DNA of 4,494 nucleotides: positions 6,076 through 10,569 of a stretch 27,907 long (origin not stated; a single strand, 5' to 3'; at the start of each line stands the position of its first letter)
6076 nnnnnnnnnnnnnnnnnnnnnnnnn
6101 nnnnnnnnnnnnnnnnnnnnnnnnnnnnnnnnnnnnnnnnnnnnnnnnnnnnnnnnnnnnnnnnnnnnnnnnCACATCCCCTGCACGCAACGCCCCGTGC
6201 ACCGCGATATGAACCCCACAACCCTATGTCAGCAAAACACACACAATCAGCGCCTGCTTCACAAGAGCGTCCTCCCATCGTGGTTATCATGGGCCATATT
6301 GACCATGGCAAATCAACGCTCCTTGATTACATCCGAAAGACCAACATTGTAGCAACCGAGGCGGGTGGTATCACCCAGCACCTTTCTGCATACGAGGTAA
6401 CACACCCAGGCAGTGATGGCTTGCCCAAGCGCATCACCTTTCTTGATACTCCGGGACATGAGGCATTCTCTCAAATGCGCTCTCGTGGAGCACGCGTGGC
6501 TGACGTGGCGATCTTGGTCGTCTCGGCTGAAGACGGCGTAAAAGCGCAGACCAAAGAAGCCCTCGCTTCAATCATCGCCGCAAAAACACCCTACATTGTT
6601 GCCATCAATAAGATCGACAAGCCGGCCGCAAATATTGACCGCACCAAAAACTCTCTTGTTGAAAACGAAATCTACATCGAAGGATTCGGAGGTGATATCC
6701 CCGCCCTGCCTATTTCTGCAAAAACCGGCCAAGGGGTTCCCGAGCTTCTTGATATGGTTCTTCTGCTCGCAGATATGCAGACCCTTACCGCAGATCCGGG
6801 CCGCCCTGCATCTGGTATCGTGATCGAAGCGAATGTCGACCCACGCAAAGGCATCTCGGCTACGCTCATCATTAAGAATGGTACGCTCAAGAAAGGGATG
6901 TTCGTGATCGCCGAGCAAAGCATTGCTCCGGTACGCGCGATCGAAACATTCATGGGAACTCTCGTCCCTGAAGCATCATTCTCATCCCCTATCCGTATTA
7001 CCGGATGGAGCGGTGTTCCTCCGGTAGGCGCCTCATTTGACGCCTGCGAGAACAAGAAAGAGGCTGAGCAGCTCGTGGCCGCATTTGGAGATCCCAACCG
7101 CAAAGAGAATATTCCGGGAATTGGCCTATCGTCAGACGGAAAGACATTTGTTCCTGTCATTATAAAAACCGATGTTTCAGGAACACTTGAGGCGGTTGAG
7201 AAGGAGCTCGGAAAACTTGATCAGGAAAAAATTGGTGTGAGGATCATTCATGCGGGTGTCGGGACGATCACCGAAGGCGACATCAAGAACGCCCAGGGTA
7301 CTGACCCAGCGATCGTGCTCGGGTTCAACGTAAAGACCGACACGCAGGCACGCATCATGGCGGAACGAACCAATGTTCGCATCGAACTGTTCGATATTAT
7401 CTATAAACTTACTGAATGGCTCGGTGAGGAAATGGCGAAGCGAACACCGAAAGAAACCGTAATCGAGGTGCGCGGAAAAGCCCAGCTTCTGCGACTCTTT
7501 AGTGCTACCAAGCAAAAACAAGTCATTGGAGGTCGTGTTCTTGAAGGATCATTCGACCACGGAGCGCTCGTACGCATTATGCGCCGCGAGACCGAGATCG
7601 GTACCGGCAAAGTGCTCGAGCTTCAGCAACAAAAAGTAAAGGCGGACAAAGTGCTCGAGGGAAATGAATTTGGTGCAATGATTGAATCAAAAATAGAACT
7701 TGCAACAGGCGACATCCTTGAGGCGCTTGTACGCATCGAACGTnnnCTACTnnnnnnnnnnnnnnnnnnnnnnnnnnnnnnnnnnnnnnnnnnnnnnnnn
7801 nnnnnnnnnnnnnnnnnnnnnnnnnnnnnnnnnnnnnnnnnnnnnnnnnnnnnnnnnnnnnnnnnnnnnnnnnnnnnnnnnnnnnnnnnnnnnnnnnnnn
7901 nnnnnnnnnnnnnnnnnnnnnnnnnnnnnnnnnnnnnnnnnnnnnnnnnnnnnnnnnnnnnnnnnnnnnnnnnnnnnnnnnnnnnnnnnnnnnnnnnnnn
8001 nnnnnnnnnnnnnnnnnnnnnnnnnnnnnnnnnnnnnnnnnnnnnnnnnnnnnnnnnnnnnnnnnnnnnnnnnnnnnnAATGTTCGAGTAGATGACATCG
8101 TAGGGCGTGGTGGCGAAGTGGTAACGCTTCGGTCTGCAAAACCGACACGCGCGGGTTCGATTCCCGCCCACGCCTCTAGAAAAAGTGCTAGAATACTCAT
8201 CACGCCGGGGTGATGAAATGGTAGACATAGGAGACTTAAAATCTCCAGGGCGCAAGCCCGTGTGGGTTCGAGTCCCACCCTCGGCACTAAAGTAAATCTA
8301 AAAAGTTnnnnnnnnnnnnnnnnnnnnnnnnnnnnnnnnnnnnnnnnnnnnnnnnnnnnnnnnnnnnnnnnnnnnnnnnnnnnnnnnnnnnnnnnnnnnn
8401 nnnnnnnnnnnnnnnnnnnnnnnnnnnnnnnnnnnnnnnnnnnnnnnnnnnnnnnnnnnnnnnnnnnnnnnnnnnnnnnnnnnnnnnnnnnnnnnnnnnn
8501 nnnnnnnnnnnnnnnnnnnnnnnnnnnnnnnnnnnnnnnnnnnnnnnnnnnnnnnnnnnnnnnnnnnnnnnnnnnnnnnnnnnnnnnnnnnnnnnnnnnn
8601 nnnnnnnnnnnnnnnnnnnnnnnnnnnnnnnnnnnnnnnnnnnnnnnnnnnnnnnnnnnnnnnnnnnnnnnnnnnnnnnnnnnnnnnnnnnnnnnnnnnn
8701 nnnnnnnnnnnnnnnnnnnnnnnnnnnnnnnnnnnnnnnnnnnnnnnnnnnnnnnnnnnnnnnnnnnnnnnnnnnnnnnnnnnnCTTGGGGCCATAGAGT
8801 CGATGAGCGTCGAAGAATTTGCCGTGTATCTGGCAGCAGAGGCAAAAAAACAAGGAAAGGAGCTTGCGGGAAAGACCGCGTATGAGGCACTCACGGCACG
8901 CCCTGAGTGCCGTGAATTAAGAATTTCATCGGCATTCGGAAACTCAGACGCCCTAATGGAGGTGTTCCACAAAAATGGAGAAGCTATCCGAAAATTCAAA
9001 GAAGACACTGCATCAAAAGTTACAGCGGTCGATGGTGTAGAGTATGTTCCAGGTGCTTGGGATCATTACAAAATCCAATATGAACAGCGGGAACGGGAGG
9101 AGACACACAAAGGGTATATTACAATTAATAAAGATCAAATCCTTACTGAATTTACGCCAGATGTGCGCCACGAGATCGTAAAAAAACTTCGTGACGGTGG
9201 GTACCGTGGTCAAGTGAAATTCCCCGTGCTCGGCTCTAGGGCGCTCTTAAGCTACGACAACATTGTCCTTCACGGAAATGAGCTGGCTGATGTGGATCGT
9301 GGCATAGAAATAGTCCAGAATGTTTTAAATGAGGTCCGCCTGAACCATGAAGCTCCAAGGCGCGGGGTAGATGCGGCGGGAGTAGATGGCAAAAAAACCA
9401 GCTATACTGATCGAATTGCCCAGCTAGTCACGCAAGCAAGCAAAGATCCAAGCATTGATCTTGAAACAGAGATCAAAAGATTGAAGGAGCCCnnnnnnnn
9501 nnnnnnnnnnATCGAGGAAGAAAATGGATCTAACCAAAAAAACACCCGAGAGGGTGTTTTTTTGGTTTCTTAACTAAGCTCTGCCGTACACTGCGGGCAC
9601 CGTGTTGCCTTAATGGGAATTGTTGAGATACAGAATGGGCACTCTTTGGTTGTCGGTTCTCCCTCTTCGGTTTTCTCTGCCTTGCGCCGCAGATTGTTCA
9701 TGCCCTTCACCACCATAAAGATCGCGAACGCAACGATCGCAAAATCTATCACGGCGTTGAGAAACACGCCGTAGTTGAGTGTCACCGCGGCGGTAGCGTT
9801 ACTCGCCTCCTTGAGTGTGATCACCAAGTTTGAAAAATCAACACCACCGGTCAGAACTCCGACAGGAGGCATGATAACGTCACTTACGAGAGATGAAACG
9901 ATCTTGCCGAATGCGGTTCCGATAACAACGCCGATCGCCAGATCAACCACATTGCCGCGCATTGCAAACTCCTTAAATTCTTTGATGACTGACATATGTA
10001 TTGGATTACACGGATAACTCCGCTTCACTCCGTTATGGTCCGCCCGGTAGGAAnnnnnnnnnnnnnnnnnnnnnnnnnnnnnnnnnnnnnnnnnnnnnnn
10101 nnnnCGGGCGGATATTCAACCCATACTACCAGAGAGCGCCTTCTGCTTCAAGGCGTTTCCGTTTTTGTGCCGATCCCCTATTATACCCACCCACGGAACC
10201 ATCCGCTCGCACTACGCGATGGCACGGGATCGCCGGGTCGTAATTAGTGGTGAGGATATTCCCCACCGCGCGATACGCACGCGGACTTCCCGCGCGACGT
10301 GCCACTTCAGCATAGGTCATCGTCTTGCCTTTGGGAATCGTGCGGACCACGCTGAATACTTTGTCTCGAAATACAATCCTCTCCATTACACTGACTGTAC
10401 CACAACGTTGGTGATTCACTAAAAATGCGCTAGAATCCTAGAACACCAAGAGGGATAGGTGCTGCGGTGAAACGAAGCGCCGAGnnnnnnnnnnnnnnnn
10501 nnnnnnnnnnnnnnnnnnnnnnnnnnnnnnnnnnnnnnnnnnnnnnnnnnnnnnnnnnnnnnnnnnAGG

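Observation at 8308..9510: Compositionally foreign 400-aa ORF inserted next to tRNA-Cys/tRNA-Leu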

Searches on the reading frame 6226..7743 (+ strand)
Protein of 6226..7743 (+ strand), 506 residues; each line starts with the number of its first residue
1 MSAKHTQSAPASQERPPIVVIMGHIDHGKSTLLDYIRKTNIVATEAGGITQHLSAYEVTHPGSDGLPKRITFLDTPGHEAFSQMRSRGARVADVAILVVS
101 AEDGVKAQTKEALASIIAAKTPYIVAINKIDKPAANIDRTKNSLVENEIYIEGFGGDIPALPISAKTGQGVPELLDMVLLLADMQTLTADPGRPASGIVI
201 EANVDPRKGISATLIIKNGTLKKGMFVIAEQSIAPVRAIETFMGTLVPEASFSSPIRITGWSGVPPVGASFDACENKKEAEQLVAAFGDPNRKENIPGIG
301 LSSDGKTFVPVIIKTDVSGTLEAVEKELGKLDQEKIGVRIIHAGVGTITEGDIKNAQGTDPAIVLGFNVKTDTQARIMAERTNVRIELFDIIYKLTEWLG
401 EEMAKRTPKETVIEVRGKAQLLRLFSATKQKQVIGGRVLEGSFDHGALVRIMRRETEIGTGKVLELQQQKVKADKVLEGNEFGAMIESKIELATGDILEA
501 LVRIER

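Call 90: find_related_loci(query=window:6226-7743:+, collection=metagenome_contigs, flank=7000)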
Query window:6226-7743:+ (506 aa) in metagenome_contigs; peptide patterns used: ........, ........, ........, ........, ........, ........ (x = any residue, [..] = any of these).
599 stretches matched a pattern (row limit reached: there are more); 514 encode a relative of the query (tblastn E <= 1e-3); the best 80 are kept; 80 distinct loci.
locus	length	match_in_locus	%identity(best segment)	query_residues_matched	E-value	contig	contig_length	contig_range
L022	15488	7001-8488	62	15-506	0e+0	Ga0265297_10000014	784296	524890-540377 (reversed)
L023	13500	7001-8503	59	5-506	0e+0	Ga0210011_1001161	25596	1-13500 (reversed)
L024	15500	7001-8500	61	15-506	0e+0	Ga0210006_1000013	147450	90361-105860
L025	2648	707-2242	60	2-506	0e+0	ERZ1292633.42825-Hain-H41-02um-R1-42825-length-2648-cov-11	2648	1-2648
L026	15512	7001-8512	61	15-506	0e+0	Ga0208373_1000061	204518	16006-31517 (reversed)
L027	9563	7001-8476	59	1-498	0e+0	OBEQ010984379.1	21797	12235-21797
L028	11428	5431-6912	55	15-505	0e+0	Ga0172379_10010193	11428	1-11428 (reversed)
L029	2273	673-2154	56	10-506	0e+0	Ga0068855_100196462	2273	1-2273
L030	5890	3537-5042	56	1-500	5e-179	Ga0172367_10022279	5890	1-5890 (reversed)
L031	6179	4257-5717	55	15-502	1e-176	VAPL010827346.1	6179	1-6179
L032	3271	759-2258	52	4-506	0e+0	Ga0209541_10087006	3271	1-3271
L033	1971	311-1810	54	10-506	0e+0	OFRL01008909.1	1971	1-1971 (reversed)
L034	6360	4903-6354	55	5-484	1e-172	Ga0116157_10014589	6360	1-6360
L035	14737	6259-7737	56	3-501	1e-171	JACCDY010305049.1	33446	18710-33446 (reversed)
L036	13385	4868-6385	53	5-506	2e-171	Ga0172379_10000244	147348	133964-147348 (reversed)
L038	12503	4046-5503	53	15-502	4e-170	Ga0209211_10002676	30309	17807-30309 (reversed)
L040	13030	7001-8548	52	1-506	6e-170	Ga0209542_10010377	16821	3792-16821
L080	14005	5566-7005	52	15-501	1e-156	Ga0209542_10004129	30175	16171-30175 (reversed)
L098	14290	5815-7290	50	1-491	7e-146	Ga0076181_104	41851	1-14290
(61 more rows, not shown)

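Call 97: search_protein_families(library=pfam, proteins=[L023:9020-10633:-, L026:9388-10842:-, L040:9108-9794:-, L028:8072-8734:+, L080:7605-8324:+, L038:6167-7324:-, L038:7333-7809:-, L098:8169-8918:+, L023:11428-13110:-, L026:12137-13414:-], max_evalue=0.001)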
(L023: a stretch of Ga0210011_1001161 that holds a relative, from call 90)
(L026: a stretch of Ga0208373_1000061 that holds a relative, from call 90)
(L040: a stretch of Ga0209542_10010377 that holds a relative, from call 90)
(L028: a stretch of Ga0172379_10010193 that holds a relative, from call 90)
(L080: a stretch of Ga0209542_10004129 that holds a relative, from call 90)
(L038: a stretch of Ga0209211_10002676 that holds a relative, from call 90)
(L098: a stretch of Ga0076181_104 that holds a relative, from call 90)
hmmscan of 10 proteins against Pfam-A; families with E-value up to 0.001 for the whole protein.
L023:9020-10633:- (538 aa): 3 families
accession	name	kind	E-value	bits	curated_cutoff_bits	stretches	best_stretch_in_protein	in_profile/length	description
PF00239.26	Resolvase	-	5.3e-22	78.9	23.3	1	20-167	2-145/145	Resolvase, N terminal domain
PF07508.19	Recombinase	-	4.2e-13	49.9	21.1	1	190-276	3-102/102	Recombinase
PF13408.12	Zn_ribbon_recom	-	6.8e-08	33.2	25.3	1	290-338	2-49/58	Recombinase zinc beta ribbon domain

L026:9388-10842:- (485 aa): 3 families
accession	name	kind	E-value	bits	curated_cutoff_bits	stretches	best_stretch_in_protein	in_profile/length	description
PF00239.26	Resolvase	-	4.6e-23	82.4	23.3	1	4-148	2-144/145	Resolvase, N terminal domain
PF07508.19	Recombinase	-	1.6e-14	54.4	21.1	1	170-255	1-99/102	Recombinase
PF13408.12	Zn_ribbon_recom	-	3.5e-05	24.5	25.3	1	269-319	1-53/58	Recombinase zinc beta ribbon domain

L040:9108-9794:- (229 aa): 3 families
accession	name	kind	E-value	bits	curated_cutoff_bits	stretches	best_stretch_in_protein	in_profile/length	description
PF14528.11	LAGLIDADG_3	-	1.9e-13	50.9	22.5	2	17-88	2-75/82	LAGLIDADG-like domain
PF00961.24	LAGLIDADG_1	-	0.00044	21.5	23.1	0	118-191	1-74/102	LAGLIDADG endonuclease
PF14527.11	LAGLIDADG_WhiA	-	0.00065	20.2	23.2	0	20-92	3-71/93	WhiA LAGLIDADG-like domain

L028:8072-8734:+ (221 aa): 1 family
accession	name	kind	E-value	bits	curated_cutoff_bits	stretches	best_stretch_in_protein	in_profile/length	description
PF14528.11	LAGLIDADG_3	-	3.9e-11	43.5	22.5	1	15-91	2-82/82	LAGLIDADG-like domain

L080:7605-8324:+ (240 aa): 0 families

L038:6167-7324:- (386 aa): 0 families

L038:7333-7809:- (159 aa): 4 families
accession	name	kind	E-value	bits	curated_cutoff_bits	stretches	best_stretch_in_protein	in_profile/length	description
PF04542.20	Sigma70_r2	-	2.5e-17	62.9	24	1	11-77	3-70/71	Sigma-70 region 2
PF08281.18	Sigma70_r4_2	-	5.5e-08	32.8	25.7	1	101-148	4-51/54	Sigma-70, region 4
PF04545.22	Sigma70_r4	-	2.7e-07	30.4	24.1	1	105-149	2-46/50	Sigma-70, region 4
PF13936.12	HTH_38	-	0.00078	19.6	27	0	107-136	4-33/44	Helix-turn-helix domain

L098:8169-8918:+ (250 aa): 1 family
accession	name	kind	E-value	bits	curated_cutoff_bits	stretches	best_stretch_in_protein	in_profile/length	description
PF20619.3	DUF6804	-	4.9e-15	55.9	27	1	8-93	5-89/91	Family of unknown function (DUF6804)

L023:11428-13110:- (561 aa): 1 family
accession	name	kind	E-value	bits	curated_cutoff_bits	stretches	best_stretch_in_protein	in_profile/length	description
PF18915.5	DUF5667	-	2.7e-21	76.3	27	1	31-139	3-99/99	Domain of unknown function (DUF5667)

L026:12137-13414:- (426 aa): 0 families

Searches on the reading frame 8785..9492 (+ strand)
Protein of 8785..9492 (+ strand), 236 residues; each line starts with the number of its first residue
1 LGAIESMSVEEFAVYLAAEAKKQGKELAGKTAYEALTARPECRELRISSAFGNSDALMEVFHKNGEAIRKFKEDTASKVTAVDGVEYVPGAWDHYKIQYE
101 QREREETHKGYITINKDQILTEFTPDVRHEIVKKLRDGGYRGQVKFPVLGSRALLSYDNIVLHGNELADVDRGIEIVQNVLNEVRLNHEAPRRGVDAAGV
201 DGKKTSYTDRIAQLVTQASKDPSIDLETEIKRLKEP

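Call 47: search_solved_structures(query=A3, max_evalue=10, show_alignments=5)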
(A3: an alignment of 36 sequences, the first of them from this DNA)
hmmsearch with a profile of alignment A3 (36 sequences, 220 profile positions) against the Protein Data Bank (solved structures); distinct sequences matched with E-value up to 10: 4.
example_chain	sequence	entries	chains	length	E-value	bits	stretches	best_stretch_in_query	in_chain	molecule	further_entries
8fjg_A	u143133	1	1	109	0.00049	23.2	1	47-136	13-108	H12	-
9cuy_X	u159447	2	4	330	0.09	15.8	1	87-142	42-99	Hub protein | Tail protein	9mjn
2k6x_A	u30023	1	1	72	0.63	13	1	101-135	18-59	RNA polymerase sigma factor rpoD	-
7udk_A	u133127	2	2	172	2.4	11.1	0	157-183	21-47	Designed helical repeat protein (DHR) RPB_LRP2_R4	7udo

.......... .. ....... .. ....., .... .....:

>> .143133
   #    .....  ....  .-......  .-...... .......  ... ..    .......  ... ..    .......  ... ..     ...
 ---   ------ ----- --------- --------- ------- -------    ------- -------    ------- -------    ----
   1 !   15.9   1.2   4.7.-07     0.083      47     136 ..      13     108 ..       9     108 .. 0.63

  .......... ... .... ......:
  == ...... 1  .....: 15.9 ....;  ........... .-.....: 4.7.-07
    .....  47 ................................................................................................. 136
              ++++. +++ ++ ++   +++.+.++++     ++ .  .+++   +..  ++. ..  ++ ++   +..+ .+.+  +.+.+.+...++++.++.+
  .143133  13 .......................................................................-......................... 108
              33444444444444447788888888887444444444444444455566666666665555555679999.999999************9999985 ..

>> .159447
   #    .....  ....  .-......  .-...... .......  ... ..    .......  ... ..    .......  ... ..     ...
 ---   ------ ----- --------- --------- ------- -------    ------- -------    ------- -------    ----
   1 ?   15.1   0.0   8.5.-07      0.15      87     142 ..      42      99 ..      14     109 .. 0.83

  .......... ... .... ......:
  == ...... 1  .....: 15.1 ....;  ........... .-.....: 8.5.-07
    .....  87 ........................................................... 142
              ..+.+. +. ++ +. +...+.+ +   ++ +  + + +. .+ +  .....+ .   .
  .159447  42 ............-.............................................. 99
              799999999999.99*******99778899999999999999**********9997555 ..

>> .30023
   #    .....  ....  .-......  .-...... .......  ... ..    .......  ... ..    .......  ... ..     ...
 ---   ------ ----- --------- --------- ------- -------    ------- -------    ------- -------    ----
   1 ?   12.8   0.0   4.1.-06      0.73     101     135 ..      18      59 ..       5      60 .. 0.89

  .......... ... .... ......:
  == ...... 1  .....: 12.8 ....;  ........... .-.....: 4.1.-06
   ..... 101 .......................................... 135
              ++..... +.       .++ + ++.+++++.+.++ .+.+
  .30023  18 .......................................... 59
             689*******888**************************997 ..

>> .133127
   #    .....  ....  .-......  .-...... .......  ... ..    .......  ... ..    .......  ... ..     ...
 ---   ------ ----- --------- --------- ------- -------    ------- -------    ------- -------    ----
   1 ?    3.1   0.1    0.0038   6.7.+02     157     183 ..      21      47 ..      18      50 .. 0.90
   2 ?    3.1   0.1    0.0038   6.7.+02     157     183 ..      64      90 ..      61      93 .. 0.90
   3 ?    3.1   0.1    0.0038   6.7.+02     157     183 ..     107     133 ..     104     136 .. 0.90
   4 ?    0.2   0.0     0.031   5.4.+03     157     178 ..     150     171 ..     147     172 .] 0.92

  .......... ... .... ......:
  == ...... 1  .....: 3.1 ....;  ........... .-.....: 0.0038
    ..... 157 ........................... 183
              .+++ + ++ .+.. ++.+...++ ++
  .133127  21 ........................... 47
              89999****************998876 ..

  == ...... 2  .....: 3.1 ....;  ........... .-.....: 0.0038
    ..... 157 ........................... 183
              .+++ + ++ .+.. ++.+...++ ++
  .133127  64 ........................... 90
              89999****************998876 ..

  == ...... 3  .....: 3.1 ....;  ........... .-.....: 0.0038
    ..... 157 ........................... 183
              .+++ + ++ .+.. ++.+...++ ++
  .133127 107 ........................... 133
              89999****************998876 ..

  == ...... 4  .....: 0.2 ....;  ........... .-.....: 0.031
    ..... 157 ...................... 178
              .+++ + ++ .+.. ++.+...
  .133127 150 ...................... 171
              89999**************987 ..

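Call 48: search_protein_families(library=pfam, alignment_id=A3, max_evalue=10)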
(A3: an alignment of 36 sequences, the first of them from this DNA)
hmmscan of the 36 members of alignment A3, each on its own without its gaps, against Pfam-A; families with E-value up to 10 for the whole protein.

A. member 1, seq(236 aa): 0 families

B. families by the number of members that match (of 36 scanned): 35 families (the first 25 are shown)
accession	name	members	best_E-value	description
PF17397.7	TSX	1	0.00061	TSX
PF24911.1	YfjL_C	1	0.0016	YfjL-like C-terminal domain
PF20665.3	Zw10_middle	1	0.0017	Centromere/kinetochore protein zw10, middle domain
PF12646.12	DUF3783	1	0.0023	Domain of unknown function (DUF3783)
PF11148.14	DUF2922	1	0.0043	Protein of unknown function (DUF2922)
PF14757.11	NSP2-B_epitope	1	0.0049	Immunogenic region of nsp2 protein of arterivirus polyprotein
PF22619.2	DNA_polI_exo1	1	0.0051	DNA polymerase I, ribonuclease H-like domain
PF22505.1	RNase_J_b_CASP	1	0.0078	Ribonuclease J, beta-CASP domain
PF21843.2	DUF6902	1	0.016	Domain of unknown function (DUF6902)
PF06789.17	MINAR1_C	1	0.018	MINAR1 C-terminal domain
PF14871.12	GHL6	1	0.022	Hypothetical glycosyl hydrolase 6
PF10065.14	DUF2303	1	0.023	Uncharacterized conserved protein (DUF2303)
PF09001.16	DUF1890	1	0.038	Domain of unknown function (DUF1890)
PF21070.2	IcmF_helical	1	0.039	Type VI secretion protein IcmF helical domain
PF18259.7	CBM65_1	1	0.04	Carbohydrate binding module 65 domain 1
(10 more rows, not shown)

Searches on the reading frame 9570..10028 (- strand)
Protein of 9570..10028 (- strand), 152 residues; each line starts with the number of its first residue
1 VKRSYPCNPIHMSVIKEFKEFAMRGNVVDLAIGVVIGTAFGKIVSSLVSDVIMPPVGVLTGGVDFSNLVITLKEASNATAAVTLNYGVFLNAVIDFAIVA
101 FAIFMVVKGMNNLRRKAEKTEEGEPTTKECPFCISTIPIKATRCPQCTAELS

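Call 7: search_protein_families(library=pfam, proteins=[window:9570-10028:-], max_evalue=0.1)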
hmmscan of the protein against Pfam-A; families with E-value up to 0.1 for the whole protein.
window:9570-10028:- (152 aa): 3 families
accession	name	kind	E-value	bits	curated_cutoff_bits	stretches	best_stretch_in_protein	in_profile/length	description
PF01741.23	MscL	-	2.6e-44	151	27.4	1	15-129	2-111/123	Large-conductance mechanosensitive channel, MscL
PF12773.13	DZR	-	0.066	13.8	27.3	1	130-148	1-19/45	Double zinc ribbon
PF06783.16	UPF0239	-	0.069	13.9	25.4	1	81-124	18-64/88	Uncharacterised protein family (UPF0239)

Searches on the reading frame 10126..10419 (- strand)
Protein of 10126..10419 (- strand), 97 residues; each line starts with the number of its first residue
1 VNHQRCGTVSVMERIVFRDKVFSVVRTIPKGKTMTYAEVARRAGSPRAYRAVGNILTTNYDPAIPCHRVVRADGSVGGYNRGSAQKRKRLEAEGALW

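Call 7: search_protein_families(library=pfam, proteins=[window:10126-10419:-], max_evalue=0.1)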
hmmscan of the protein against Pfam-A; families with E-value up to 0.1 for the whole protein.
window:10126-10419:- (97 aa): 1 family
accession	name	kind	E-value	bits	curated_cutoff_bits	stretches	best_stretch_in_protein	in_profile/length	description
PF01035.26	DNA_binding_1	-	6.5e-29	100.1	27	1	17-95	2-81/81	6-O-methylguanine DNA methyltransferase, DNA binding domain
